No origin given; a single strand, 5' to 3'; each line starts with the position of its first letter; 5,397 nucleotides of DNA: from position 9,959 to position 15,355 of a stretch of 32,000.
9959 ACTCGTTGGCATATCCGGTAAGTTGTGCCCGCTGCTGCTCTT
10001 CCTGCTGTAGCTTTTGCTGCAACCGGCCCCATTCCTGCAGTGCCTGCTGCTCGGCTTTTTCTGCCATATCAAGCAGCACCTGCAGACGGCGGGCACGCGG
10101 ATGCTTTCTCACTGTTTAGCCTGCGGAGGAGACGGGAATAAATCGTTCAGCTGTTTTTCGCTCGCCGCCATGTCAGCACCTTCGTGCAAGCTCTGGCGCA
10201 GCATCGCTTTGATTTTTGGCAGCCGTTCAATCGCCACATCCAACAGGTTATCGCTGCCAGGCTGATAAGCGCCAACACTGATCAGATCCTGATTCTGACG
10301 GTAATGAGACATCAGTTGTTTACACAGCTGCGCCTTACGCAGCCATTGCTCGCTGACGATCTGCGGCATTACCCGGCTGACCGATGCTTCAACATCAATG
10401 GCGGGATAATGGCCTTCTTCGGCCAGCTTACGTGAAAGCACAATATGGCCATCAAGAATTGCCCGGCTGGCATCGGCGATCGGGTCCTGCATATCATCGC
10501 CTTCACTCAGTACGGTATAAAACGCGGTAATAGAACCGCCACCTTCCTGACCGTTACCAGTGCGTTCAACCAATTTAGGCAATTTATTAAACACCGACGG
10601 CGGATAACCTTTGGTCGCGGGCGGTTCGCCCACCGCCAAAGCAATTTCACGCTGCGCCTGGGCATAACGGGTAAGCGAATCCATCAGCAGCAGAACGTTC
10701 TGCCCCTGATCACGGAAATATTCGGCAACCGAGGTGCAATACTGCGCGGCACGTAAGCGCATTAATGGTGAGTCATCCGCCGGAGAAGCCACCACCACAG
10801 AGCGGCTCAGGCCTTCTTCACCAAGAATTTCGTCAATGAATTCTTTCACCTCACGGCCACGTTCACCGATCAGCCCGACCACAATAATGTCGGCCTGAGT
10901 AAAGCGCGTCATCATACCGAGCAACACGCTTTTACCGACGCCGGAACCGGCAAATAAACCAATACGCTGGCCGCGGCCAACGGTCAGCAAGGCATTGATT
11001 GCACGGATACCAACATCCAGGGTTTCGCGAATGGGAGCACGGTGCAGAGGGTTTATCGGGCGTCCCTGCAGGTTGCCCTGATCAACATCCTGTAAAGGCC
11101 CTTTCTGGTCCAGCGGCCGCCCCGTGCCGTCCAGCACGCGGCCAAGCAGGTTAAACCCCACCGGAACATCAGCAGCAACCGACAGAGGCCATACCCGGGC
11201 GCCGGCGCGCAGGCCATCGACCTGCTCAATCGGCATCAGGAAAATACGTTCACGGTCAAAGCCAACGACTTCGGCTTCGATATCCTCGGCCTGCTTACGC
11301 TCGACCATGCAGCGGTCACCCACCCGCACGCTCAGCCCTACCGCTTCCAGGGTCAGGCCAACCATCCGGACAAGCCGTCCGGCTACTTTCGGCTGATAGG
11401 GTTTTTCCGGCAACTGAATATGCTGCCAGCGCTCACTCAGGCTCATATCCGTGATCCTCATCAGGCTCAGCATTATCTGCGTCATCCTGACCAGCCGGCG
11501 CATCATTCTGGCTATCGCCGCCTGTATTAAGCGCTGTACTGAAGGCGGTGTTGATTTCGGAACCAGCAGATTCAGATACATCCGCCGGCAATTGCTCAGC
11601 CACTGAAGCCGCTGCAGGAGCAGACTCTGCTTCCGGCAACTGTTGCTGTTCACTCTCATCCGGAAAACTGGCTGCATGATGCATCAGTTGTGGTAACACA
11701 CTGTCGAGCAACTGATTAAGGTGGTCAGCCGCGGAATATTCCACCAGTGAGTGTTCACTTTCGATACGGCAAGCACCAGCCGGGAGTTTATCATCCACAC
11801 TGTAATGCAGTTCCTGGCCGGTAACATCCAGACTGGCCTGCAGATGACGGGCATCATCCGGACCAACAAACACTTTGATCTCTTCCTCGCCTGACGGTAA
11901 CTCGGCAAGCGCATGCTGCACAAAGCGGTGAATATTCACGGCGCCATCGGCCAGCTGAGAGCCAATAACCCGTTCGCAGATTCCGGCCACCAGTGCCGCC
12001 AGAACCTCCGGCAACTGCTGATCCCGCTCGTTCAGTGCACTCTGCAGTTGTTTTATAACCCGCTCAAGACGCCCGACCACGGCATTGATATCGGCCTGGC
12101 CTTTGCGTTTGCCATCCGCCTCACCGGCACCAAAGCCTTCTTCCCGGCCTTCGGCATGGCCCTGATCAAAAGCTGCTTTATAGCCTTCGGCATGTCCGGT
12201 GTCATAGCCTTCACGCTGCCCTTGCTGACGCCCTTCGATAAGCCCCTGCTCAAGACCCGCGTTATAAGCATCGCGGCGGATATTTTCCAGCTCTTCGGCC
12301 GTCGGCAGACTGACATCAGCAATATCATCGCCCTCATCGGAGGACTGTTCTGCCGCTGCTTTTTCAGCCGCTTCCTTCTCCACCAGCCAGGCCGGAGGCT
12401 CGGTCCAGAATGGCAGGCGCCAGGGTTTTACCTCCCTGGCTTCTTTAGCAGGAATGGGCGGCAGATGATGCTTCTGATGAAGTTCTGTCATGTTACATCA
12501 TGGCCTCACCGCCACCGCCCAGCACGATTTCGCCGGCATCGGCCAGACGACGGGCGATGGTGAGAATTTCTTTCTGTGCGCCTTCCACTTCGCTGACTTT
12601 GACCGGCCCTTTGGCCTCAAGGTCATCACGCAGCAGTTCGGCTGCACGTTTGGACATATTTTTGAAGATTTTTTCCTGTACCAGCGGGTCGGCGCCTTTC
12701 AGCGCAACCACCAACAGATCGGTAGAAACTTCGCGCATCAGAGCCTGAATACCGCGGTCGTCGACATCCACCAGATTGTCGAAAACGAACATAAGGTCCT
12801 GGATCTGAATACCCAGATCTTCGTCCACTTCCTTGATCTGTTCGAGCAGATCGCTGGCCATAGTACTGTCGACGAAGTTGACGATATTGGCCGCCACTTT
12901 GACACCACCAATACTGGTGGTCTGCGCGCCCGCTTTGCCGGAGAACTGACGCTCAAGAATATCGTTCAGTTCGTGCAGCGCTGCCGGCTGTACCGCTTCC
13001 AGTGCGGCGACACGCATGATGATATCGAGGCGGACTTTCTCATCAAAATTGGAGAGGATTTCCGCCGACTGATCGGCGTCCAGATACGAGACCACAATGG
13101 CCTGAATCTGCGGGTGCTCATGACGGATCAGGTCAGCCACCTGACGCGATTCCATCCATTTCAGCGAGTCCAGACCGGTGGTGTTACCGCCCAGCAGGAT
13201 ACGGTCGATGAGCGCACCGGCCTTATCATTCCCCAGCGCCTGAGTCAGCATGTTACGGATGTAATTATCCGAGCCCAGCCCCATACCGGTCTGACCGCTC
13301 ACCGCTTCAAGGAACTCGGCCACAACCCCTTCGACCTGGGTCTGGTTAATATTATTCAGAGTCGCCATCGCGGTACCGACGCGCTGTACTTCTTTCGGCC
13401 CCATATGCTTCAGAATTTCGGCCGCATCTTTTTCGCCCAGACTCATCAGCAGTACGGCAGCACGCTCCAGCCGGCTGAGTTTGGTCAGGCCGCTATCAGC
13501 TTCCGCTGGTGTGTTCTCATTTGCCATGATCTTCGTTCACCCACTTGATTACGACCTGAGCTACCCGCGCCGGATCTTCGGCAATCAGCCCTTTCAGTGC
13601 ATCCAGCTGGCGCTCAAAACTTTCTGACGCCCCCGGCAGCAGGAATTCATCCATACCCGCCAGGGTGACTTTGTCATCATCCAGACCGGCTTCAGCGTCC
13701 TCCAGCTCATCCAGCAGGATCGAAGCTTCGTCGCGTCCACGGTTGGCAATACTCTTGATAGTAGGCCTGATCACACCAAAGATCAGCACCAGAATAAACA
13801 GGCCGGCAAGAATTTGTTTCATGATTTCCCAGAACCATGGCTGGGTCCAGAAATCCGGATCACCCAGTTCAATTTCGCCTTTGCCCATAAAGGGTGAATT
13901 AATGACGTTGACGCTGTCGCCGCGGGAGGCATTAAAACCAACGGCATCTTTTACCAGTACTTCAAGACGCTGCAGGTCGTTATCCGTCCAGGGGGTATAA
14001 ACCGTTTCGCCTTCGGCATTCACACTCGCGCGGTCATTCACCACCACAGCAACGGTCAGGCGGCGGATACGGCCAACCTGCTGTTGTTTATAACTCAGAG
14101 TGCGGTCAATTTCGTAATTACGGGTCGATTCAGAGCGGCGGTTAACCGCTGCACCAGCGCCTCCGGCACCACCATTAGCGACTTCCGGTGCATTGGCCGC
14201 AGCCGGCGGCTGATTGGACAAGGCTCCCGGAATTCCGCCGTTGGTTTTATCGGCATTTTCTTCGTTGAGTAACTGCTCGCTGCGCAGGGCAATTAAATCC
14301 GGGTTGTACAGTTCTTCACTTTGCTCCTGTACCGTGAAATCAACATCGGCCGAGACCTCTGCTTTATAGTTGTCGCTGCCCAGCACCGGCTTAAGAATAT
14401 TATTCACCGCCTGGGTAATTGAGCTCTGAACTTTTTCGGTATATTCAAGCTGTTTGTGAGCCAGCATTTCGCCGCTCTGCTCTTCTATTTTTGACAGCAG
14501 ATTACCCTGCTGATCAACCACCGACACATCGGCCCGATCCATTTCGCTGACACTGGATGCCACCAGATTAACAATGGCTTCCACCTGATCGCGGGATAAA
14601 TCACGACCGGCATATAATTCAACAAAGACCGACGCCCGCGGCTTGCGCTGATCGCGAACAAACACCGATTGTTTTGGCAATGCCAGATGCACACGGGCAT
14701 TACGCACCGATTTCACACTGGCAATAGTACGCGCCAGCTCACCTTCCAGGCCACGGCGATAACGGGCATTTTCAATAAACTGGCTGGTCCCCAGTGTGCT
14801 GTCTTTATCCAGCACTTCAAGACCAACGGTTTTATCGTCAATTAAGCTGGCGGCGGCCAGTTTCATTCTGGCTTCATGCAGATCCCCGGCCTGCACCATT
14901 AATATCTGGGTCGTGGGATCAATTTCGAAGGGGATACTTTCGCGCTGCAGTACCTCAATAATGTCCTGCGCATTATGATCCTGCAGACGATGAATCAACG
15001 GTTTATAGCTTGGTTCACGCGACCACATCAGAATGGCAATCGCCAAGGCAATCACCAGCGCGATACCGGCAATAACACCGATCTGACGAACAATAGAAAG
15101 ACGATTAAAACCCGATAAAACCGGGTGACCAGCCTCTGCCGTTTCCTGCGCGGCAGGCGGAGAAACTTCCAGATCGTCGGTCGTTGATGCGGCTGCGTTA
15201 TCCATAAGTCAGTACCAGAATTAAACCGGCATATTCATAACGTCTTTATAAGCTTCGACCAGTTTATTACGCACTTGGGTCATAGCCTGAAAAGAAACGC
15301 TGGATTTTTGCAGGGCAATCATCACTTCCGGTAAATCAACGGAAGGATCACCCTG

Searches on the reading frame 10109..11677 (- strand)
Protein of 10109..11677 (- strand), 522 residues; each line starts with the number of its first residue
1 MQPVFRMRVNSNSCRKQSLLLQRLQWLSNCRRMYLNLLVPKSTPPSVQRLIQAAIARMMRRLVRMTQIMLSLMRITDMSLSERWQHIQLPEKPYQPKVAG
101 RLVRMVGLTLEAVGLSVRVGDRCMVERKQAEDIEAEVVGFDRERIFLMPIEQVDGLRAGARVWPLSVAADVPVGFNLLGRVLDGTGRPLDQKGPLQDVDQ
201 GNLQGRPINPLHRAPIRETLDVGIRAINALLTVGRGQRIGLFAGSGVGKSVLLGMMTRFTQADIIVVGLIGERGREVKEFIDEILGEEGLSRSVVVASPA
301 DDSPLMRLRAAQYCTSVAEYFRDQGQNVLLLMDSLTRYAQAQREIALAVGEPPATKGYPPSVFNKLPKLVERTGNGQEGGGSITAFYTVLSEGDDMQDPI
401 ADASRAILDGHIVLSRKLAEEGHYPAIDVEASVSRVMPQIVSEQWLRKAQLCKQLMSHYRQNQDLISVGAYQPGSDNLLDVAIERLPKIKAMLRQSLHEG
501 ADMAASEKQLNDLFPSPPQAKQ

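Call 23: search_protein_families(library=pfam, proteins=[window:10109-11677:-], max_evalue=0.001)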
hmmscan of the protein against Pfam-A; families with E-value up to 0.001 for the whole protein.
window:10109-11677:- (522 aa): 2 families
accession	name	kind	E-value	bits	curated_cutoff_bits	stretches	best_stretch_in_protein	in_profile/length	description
PF00006.31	ATP-synt_ab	-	3.8e-90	301.6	29.5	1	223-434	1-213/213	ATP synthase alpha/beta family, nucleotide-binding domain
PF18269.6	T3SS_ATPase_C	-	1.2e-21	76.8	22.7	1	441-511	1-71/72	T3SS EscN ATPase C-terminal domain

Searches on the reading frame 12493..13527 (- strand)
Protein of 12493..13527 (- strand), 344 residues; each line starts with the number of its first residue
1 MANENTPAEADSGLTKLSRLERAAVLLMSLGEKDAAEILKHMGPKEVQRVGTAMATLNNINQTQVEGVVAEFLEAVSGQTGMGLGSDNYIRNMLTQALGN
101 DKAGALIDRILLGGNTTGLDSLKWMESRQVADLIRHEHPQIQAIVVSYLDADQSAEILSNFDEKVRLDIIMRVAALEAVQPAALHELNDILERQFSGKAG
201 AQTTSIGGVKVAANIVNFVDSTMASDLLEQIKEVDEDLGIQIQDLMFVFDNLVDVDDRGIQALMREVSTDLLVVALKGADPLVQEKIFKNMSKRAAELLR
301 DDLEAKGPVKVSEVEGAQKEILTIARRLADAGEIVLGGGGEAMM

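Call 23: search_protein_families(library=pfam, proteins=[window:12493-13527:-], max_evalue=0.001)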
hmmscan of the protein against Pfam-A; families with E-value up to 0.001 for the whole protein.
window:12493-13527:- (344 aa): 4 families
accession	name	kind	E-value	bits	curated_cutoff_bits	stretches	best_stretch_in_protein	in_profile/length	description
PF01706.21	FliG_C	-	9.3e-42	142.1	23.3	1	229-336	1-108/108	FliG C-terminal domain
PF14842.11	FliG_N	-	1.7e-40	138.2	25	2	16-117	1-102/104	FliG N-terminal domain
PF14841.11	FliG_M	-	1.8e-31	108.6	25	1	128-199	2-73/76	FliG middle domain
PF03448.22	MgtE_N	-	6.2e-08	33.5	25.9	0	126-175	2-51/102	MgtE intracellular N domain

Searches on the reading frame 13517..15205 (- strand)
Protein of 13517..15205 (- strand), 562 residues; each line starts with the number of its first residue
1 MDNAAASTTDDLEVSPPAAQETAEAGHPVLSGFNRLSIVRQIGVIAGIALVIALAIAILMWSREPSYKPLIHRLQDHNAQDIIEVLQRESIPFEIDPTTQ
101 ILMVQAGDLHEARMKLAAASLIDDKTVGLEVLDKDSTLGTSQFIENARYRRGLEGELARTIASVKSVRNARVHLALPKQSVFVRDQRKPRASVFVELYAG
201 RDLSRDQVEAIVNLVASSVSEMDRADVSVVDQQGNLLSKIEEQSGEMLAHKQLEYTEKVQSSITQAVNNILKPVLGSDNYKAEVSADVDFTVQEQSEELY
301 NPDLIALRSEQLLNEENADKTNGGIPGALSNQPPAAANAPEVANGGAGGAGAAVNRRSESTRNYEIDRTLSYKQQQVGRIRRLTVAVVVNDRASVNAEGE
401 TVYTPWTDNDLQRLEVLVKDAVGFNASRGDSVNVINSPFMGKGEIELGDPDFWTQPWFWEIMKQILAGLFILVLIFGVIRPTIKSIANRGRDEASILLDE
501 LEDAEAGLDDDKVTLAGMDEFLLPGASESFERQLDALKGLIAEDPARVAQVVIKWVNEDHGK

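Call 23: search_protein_families(library=pfam, proteins=[window:13517-15205:-], max_evalue=0.001)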
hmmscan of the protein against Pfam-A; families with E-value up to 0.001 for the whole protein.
window:13517-15205:- (562 aa): 2 families
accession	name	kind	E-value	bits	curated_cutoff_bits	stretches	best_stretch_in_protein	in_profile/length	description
PF01514.23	YscJ_FliF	-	3.9e-62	209.7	24.4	1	63-238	2-178/179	Secretory protein of YscJ/FliF family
PF08345.17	YscJ_FliF_C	-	7.2e-47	160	23.8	1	271-439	1-147/147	Flagellar M-ring protein C-terminal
